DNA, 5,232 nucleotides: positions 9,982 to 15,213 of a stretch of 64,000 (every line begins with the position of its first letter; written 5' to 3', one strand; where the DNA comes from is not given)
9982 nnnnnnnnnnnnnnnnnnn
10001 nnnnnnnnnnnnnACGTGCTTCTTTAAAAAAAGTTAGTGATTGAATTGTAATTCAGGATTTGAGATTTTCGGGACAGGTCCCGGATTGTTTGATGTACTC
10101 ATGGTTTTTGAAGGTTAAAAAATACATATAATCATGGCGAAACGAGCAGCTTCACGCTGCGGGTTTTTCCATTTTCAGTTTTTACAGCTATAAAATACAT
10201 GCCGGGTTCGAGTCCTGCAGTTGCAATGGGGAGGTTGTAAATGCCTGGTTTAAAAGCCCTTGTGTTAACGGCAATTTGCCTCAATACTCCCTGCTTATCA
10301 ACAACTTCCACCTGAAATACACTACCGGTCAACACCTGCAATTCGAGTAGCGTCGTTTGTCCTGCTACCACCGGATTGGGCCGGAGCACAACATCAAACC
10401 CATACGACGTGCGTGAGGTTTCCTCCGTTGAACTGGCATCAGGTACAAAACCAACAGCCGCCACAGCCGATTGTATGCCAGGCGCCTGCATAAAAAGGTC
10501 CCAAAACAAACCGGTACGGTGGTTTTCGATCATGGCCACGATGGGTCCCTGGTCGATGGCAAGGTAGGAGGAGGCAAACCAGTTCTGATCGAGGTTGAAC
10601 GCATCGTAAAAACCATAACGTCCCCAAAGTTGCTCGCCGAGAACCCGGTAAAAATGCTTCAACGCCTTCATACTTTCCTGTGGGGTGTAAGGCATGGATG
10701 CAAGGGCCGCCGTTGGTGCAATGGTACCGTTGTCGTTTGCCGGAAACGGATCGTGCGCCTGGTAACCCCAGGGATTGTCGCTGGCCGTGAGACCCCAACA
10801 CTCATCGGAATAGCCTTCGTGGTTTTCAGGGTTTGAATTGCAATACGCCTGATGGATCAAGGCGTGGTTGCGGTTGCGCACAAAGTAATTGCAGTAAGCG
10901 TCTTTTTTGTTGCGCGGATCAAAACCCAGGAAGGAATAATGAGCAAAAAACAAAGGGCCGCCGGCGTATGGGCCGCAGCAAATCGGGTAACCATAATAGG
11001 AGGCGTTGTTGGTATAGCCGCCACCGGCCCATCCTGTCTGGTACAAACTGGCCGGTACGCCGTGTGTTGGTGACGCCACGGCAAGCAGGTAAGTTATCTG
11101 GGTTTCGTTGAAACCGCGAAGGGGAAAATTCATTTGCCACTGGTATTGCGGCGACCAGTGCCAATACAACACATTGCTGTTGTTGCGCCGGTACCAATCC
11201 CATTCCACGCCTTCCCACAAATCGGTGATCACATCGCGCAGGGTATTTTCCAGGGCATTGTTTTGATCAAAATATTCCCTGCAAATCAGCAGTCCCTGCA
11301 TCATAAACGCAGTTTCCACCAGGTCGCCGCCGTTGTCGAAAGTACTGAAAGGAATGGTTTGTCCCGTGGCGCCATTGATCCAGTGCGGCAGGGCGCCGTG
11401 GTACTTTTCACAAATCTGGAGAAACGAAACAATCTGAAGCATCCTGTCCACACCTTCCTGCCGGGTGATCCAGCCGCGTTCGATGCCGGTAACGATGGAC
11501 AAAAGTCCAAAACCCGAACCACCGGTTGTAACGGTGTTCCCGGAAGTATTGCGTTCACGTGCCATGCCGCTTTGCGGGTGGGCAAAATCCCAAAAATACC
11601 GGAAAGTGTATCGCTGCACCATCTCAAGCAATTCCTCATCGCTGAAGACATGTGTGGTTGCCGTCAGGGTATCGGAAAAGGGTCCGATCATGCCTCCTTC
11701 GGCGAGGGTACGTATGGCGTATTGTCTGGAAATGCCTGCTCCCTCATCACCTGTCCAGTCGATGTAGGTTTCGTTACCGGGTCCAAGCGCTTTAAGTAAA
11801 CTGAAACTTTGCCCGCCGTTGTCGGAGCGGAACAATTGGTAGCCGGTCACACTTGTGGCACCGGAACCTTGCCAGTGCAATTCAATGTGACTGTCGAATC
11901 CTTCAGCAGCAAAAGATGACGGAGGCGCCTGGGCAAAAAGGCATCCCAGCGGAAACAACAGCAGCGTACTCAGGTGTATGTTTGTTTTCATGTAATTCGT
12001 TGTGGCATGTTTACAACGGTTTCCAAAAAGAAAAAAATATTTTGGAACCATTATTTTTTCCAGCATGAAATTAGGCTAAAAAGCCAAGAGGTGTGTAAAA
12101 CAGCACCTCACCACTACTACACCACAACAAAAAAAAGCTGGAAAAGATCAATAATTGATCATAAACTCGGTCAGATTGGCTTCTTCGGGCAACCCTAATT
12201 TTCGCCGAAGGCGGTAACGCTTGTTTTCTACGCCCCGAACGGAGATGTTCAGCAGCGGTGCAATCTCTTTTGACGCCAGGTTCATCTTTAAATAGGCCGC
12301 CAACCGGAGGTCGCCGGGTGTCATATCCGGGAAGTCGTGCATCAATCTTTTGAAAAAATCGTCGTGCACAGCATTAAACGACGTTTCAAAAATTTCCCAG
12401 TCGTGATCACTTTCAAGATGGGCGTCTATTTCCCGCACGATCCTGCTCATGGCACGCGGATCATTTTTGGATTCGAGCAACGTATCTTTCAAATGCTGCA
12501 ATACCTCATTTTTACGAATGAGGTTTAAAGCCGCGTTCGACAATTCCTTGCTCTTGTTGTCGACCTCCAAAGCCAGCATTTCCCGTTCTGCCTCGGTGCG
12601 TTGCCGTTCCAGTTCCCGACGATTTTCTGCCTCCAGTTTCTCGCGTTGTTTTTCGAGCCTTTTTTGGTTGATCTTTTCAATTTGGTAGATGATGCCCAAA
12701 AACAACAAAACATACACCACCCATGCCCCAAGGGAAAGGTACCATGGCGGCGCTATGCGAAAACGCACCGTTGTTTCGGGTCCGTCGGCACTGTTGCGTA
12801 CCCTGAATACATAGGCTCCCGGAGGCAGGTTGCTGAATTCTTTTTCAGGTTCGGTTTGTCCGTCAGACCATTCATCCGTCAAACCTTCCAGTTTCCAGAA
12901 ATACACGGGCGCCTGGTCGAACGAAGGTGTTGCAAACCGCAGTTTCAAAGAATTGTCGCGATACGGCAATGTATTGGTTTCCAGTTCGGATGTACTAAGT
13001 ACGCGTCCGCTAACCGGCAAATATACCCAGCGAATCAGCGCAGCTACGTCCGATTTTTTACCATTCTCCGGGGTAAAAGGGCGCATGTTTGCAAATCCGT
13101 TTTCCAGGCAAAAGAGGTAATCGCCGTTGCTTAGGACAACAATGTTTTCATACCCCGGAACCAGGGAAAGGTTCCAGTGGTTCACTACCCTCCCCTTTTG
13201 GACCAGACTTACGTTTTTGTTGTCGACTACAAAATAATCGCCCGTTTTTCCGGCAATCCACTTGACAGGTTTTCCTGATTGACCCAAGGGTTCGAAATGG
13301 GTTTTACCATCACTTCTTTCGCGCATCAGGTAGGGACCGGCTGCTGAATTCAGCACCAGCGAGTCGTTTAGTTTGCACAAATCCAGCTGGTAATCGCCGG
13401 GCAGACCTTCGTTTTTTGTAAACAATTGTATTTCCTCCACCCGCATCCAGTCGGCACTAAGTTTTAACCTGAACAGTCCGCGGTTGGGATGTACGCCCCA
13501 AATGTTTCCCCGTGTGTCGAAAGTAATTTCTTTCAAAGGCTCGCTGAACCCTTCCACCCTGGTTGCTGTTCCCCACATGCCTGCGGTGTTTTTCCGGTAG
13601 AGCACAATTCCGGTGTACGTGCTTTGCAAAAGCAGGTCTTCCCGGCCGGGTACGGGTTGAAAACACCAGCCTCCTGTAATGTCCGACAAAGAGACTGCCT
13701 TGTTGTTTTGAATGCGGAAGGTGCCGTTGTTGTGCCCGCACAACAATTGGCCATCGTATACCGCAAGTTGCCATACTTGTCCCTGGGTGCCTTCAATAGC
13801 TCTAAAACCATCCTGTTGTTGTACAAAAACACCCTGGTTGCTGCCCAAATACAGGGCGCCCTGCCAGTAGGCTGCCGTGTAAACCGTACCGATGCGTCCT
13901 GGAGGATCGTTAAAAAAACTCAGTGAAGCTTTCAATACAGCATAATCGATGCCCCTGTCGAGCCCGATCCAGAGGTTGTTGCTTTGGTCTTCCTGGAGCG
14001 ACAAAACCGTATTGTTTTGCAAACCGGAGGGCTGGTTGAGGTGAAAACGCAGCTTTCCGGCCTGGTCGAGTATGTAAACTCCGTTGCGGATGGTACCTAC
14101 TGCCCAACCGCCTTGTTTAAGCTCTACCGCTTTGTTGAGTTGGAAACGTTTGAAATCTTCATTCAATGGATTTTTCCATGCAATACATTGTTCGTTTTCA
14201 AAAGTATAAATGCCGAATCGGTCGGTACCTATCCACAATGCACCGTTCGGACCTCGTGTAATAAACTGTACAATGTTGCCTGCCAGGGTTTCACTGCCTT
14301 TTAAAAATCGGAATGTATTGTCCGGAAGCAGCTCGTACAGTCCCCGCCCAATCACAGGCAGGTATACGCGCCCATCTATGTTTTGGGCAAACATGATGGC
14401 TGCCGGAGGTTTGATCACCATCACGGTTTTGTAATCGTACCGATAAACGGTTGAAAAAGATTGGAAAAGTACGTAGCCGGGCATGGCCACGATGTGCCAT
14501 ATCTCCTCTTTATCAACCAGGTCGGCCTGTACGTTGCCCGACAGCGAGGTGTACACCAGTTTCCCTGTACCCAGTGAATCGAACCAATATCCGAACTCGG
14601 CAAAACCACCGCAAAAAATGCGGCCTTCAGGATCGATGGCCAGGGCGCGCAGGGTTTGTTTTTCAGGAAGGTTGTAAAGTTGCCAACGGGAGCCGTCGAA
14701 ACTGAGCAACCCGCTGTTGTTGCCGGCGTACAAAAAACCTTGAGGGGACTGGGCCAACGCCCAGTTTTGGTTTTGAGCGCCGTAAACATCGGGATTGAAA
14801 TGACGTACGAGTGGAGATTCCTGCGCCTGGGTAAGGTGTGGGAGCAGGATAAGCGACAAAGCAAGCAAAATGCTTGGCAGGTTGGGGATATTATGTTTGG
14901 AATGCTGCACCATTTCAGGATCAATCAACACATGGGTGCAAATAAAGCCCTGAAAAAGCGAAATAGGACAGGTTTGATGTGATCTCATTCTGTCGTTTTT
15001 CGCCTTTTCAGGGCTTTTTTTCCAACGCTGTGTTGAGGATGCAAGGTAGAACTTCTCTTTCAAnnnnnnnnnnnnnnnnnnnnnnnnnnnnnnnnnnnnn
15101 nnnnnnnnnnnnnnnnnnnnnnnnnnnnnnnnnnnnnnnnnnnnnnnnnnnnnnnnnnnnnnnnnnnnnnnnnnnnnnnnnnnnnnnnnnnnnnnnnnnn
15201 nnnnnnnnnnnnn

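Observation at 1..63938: The whole window is one zero-spacer, apparently perfect 2 x 31,969-bp palindrome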

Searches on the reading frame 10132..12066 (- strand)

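Call 21: search_protein_families(library=pfam, proteins=[window:10132-12066:-])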
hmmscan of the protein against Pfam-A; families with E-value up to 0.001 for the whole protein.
window:10132-12066:- (644 aa): 2 families
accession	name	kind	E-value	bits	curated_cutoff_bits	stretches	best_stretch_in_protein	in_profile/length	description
PF10091.15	Glycoamylase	-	9.8e-79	264.4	27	1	313-528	1-220/221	Putative glucoamylase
PF18962.6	Por_Secre_tail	-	0.00078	20.1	27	0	563-640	3-73/75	Secretion system C-terminal sorting domain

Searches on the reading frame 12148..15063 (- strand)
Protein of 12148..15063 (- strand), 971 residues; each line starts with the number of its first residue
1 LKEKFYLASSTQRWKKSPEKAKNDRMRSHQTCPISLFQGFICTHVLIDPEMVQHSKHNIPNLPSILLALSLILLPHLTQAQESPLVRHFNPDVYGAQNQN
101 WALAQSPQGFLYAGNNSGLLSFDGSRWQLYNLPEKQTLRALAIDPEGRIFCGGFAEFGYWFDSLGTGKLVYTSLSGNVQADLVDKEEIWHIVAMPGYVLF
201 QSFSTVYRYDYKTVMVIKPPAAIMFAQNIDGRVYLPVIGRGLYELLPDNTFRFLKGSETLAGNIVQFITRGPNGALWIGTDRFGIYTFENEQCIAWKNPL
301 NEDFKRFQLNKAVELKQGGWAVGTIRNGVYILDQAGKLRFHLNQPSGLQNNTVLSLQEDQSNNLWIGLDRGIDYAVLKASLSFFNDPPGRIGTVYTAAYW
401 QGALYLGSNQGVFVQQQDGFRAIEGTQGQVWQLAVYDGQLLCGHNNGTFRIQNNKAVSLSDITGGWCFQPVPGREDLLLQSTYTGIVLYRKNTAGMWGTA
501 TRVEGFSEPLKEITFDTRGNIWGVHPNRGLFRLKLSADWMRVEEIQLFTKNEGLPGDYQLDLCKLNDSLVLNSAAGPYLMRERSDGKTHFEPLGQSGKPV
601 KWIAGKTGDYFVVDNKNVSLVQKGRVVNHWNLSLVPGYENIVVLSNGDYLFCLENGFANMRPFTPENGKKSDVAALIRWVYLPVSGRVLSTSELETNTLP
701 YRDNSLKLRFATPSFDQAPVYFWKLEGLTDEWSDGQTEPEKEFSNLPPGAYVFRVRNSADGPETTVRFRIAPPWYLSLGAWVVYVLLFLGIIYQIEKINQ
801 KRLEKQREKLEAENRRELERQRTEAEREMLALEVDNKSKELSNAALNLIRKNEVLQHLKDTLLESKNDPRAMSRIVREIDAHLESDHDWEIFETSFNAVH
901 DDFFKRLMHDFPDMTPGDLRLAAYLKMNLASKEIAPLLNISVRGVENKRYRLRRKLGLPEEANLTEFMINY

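Call 21: search_protein_families(library=pfam, proteins=[window:12148-15063:-])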
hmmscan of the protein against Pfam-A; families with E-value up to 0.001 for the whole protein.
window:12148-15063:- (971 aa): 2 families
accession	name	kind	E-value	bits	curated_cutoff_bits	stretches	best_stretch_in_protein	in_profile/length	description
PF07494.17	Reg_prop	-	8.7e-10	38.1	20.4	0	347-367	1-21/24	Two component regulator propeller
PF07495.19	Y_Y_Y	-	3.3e-06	27.3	26.6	1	719-758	8-47/65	Y_Y_Y domain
